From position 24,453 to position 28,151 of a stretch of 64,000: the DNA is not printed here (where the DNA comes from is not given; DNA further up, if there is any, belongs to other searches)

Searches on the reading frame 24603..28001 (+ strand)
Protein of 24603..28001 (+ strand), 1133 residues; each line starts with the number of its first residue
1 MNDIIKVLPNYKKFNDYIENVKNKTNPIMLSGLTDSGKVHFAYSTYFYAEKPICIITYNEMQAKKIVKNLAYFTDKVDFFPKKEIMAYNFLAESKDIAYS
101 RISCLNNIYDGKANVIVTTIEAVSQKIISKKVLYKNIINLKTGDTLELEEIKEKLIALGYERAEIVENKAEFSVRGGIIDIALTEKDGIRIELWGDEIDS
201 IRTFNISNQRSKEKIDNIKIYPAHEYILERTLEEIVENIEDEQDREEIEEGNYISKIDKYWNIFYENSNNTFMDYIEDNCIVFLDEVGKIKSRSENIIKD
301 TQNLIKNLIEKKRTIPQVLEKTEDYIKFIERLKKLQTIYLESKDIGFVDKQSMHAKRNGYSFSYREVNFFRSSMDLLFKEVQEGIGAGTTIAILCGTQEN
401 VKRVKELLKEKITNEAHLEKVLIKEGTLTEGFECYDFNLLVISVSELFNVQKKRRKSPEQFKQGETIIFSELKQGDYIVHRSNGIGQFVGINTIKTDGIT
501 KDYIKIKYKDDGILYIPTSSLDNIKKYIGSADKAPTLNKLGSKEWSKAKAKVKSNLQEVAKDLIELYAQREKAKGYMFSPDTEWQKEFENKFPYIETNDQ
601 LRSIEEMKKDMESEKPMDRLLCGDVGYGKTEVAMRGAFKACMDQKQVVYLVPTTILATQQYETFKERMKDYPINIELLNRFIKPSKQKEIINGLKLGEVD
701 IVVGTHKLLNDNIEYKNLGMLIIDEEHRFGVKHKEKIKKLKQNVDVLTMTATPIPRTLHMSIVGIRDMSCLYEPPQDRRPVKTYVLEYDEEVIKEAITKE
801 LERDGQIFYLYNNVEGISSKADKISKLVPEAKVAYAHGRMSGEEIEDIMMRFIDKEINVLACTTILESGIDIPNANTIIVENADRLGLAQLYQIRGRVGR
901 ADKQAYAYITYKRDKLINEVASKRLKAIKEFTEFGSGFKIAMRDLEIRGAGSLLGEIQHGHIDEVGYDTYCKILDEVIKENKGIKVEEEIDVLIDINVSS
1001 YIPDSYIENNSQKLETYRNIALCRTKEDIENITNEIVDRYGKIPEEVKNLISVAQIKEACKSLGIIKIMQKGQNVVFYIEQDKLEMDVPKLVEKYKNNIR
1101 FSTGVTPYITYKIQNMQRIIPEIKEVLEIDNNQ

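Call 92: search_protein_families(library=pfam, proteins=[window:24603-28001:+], max_evalue=0.00001)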
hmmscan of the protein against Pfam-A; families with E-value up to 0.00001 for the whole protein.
window:24603-28001:+ (1133 aa): 6 families
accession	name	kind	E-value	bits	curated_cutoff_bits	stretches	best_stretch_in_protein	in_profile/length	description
PF17757.6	UvrB_inter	-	2.3e-28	98.6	22.9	1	138-226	1-91/91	UvrB interaction domain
PF00270.35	DEAD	-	2.6e-28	99.3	26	1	598-758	2-164/167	DEAD/DEAH box helicase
PF03461.20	TRCF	-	8.2e-27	93.8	25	1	997-1083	2-88/95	TRCF domain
PF02559.22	CarD_TRCF_RID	-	1.2e-19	70.5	23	1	472-528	1-57/57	CarD-like/TRCF RID domain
PF00271.37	Helicase_C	-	1.7e-19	70.5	23.5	1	795-901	8-109/110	Helicase conserved C-terminal domain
PF04851.21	ResIII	-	2e-14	54.3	22.5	1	600-753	8-162/164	Type III restriction enzyme, res subunit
